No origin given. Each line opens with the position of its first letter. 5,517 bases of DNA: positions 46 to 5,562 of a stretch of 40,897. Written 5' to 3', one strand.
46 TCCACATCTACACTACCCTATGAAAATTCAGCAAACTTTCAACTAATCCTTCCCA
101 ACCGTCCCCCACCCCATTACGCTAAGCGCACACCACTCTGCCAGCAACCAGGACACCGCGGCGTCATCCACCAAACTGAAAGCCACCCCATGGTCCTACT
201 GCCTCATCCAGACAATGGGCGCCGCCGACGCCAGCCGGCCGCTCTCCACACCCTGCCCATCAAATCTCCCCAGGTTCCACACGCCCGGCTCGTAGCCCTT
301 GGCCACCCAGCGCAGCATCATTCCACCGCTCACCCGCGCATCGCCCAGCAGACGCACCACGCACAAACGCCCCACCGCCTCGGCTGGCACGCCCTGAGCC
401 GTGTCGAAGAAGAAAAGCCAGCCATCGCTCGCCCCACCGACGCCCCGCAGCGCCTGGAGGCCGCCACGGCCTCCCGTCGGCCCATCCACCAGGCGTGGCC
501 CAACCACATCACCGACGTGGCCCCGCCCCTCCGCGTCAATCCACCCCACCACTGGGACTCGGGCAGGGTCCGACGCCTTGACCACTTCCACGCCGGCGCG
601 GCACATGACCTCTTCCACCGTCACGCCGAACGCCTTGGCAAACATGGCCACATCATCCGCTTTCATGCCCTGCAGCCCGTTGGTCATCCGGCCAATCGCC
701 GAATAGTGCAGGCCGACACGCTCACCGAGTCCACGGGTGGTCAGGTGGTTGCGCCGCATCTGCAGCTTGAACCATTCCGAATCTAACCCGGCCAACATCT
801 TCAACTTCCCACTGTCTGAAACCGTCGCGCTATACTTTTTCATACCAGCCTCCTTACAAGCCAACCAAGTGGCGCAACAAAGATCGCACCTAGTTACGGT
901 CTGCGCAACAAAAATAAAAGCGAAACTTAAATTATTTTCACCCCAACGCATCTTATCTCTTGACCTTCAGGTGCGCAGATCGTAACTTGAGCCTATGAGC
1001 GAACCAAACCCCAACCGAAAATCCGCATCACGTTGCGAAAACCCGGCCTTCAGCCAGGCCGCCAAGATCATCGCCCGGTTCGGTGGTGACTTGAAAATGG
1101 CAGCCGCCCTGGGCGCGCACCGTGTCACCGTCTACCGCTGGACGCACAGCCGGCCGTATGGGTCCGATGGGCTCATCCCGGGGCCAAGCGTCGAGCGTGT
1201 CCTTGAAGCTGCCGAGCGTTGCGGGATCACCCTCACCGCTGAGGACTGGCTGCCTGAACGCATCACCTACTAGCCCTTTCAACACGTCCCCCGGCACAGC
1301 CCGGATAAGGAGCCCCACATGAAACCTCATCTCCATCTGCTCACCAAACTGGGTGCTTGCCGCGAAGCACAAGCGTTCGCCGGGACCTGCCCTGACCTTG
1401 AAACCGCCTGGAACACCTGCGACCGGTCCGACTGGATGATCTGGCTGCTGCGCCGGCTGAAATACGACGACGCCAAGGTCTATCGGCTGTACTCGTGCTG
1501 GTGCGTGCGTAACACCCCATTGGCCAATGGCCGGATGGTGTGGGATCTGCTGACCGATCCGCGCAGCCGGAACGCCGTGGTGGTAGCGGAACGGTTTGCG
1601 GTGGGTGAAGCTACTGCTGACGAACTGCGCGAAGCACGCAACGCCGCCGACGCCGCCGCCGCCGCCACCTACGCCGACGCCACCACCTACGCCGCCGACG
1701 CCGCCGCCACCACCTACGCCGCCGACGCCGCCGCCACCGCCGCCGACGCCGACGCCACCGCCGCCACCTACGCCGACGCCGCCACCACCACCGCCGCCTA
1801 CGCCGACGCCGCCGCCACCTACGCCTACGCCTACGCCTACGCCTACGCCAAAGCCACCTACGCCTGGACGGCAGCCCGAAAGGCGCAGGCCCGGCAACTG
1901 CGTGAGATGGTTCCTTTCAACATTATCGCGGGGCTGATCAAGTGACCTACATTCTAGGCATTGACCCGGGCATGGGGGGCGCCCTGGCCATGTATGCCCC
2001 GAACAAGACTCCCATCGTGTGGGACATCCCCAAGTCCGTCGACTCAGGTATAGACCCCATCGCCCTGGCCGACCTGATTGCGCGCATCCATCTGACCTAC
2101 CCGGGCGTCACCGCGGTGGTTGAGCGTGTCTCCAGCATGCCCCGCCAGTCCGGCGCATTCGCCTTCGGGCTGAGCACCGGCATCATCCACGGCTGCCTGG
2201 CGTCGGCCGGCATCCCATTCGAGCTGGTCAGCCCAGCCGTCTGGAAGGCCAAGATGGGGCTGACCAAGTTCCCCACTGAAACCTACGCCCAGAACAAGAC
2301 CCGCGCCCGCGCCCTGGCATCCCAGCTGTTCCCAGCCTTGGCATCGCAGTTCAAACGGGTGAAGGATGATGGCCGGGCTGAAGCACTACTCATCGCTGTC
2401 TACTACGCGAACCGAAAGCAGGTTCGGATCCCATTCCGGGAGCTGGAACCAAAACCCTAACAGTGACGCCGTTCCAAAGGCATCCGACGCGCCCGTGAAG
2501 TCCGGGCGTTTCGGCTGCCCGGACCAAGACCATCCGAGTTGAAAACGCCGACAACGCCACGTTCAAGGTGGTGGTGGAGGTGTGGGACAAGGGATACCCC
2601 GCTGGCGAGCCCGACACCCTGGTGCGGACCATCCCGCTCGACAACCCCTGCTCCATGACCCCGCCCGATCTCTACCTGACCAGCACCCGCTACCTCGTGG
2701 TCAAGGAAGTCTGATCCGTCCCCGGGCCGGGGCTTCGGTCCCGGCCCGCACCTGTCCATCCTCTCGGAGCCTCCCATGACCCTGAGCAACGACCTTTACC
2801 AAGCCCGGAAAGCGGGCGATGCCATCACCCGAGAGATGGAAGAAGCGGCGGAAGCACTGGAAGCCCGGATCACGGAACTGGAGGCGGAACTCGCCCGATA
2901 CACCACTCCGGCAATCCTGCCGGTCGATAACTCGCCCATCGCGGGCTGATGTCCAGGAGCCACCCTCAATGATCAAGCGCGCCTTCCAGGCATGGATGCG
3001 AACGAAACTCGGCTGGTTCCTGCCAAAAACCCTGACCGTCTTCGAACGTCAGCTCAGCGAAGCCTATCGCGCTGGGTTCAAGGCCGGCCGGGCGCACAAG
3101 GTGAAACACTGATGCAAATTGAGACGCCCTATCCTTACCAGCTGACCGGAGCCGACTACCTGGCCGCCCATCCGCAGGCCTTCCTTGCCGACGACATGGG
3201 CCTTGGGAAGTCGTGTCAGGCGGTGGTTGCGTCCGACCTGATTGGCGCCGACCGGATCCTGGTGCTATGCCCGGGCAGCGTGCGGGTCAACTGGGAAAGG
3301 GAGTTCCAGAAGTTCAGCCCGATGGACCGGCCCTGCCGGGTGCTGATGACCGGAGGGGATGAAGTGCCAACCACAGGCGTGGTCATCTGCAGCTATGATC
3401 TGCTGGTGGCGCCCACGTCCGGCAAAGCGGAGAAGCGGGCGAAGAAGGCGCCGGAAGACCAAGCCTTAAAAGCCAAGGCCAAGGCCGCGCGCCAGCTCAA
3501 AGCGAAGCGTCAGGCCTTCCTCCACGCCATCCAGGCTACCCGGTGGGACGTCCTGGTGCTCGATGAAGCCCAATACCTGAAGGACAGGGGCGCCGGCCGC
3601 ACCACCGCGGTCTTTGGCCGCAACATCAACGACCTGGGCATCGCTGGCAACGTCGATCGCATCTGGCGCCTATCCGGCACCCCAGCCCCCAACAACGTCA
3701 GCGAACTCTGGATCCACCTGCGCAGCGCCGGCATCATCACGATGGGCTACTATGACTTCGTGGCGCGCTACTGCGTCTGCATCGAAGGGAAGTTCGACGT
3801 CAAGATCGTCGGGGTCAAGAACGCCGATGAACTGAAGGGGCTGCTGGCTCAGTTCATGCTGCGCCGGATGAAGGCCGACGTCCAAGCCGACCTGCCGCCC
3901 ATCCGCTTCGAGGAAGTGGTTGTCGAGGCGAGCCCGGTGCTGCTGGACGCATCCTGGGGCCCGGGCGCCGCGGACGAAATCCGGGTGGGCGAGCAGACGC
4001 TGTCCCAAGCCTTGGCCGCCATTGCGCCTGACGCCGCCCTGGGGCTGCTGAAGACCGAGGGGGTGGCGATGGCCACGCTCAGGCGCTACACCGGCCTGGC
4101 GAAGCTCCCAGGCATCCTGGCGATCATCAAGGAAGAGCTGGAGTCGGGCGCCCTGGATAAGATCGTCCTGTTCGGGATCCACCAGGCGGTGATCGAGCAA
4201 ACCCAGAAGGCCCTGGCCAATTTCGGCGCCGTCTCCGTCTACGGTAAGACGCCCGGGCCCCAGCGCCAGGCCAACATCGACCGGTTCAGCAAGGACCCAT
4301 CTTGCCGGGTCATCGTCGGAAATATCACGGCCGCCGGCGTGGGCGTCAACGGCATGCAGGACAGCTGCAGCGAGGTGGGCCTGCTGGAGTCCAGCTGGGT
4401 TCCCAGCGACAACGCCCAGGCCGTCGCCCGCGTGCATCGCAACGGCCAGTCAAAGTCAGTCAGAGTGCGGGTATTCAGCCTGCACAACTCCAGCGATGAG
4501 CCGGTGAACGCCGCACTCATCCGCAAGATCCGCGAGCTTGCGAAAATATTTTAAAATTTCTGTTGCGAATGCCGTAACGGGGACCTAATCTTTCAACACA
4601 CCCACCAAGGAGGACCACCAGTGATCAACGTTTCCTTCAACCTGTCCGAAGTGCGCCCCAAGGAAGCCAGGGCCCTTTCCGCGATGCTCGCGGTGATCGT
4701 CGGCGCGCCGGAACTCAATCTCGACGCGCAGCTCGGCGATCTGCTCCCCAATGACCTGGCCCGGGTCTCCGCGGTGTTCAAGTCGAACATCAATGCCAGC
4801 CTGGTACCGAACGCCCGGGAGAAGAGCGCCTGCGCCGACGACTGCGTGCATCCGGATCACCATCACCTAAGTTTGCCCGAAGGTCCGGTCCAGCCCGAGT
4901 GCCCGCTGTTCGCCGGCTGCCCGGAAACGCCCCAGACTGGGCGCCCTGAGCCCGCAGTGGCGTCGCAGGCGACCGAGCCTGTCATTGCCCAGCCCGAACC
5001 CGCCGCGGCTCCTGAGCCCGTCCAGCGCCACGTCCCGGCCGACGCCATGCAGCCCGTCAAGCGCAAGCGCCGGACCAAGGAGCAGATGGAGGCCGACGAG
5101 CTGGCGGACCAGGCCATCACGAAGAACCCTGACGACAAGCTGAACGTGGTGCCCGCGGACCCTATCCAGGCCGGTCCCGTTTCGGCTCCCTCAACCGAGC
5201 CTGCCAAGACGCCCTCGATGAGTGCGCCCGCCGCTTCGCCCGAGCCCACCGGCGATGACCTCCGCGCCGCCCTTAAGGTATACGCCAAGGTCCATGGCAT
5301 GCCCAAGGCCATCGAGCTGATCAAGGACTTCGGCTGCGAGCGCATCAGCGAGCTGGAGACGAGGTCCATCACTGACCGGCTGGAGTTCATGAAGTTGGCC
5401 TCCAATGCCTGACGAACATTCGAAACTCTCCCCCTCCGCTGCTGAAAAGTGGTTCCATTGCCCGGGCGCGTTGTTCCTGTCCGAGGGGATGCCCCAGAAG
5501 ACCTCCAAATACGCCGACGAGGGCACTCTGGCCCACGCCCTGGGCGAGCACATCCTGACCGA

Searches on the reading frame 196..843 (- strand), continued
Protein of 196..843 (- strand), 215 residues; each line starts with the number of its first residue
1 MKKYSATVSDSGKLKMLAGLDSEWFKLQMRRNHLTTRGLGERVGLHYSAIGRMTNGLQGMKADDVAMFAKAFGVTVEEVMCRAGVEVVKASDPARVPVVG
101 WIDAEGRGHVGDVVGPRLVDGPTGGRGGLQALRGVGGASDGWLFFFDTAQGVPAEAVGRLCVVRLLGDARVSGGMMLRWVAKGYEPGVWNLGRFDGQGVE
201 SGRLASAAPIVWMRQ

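Call 64: find_encoding_contigs(protein=window:196-843:-, flank=3000, max_places=4)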
Protein window:196-843:- (215 aa): 18 contigs read that carry it; 4 places shown.
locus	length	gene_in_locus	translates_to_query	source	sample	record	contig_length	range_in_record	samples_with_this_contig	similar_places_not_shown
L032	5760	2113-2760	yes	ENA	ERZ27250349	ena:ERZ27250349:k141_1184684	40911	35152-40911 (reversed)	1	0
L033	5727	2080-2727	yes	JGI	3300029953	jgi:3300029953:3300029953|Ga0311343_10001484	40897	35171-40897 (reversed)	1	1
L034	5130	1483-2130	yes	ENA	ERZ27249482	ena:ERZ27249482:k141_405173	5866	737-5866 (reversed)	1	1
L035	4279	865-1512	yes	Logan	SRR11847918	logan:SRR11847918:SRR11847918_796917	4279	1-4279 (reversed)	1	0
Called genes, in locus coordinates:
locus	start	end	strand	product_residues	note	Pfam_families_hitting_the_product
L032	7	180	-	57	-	-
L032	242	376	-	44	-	-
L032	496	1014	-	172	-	-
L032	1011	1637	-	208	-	-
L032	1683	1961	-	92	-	-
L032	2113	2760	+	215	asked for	-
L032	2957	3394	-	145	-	-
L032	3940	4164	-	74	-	-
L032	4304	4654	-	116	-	-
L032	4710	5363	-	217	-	PF17338:GP88, PF23872:DUF7227 (faint)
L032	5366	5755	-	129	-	-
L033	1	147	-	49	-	?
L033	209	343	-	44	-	-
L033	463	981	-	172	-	-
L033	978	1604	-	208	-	-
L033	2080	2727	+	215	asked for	-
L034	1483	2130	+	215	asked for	-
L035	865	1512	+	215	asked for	-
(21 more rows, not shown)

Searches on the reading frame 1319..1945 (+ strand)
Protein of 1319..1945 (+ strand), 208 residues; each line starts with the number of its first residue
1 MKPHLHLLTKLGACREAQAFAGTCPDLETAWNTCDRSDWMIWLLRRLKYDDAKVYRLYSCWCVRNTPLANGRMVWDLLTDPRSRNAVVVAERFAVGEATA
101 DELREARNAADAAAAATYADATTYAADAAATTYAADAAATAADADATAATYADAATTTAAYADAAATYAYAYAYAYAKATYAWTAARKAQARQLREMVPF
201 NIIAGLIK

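Call 9: search_protein_families(library=pfam, proteins=[window:1319-1945:+], max_evalue=0.01)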
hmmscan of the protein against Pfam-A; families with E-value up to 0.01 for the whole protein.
window:1319-1945:+ (208 aa): 0 families

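Call 26: search_protein_families(library=phrogs, proteins=[window:1319-1945:+], max_evalue=0.001)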
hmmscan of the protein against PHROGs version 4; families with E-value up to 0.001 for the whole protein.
window:1319-1945:+ (208 aa): 1 family
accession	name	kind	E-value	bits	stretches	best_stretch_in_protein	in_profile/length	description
phrog_18326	-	unknown function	5.9e-11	43.3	1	38-198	50-190/203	-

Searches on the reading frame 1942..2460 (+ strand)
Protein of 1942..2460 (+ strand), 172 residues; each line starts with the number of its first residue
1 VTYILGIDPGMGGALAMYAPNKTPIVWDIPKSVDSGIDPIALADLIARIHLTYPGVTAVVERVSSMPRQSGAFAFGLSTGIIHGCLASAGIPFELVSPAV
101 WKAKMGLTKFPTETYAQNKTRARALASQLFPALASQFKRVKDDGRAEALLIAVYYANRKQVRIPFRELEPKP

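Call 9: search_protein_families(library=pfam, proteins=[window:1942-2460:+], max_evalue=0.01)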
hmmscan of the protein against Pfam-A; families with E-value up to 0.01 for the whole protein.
window:1942-2460:+ (172 aa): 0 families

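Call 26: search_protein_families(library=phrogs, proteins=[window:1942-2460:+], max_evalue=0.001)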
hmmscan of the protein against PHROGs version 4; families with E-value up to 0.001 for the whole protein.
window:1942-2460:+ (172 aa): 3 families
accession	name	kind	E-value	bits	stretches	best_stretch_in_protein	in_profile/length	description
phrog_1770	-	DNA, RNA and nucleotide metabolism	3.8e-26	93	1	1-160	3-152/158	Holliday junction resolvase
phrog_159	-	DNA, RNA and nucleotide metabolism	4.8e-07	30.1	1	1-166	87-257/330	RuvC-like Holliday junction resolvase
phrog_827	-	DNA, RNA and nucleotide metabolism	0.00021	22.5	1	52-158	62-158/161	Holliday junction resolvase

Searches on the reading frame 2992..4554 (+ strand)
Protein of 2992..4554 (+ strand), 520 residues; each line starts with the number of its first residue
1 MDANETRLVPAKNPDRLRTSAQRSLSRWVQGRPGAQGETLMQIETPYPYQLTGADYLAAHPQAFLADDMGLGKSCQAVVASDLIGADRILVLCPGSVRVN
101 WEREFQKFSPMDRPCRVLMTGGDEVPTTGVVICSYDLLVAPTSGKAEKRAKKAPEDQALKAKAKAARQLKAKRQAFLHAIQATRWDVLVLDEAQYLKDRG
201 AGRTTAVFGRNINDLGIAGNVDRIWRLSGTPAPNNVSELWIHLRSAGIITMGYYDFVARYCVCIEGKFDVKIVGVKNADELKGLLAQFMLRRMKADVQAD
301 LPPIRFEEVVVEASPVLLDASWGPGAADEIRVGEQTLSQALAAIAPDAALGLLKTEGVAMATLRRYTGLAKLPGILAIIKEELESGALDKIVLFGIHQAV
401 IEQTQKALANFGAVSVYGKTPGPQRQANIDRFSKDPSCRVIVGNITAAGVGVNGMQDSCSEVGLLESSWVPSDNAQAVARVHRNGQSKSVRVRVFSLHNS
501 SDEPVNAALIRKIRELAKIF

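Call 9: search_protein_families(library=pfam, proteins=[window:2992-4554:+], max_evalue=0.01)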
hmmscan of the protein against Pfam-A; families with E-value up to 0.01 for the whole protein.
window:2992-4554:+ (520 aa): 2 families
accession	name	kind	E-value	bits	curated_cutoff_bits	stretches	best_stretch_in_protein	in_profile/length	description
PF00176.29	SNF2-rel_dom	-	2.8e-21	76.3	24.9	1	49-307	1-235/290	SNF2-related domain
PF00271.37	Helicase_C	-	9.9e-07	29.4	23.5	1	378-485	5-110/110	Helicase conserved C-terminal domain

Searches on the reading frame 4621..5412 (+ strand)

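Call 9: search_protein_families(library=pfam, proteins=[window:4621-5412:+], max_evalue=0.01)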
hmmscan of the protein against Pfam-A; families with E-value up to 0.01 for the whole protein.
window:4621-5412:+ (263 aa): 0 families

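Call 26: search_protein_families(library=phrogs, proteins=[window:4621-5412:+], max_evalue=0.001)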
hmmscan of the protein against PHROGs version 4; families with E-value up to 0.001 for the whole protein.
window:4621-5412:+ (263 aa): 2 families
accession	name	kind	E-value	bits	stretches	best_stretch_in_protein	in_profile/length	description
phrog_32389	-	unknown function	0.0005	21.3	0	154-248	59-148/158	-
phrog_18196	-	unknown function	0.0005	21.3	0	185-246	93-152/169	-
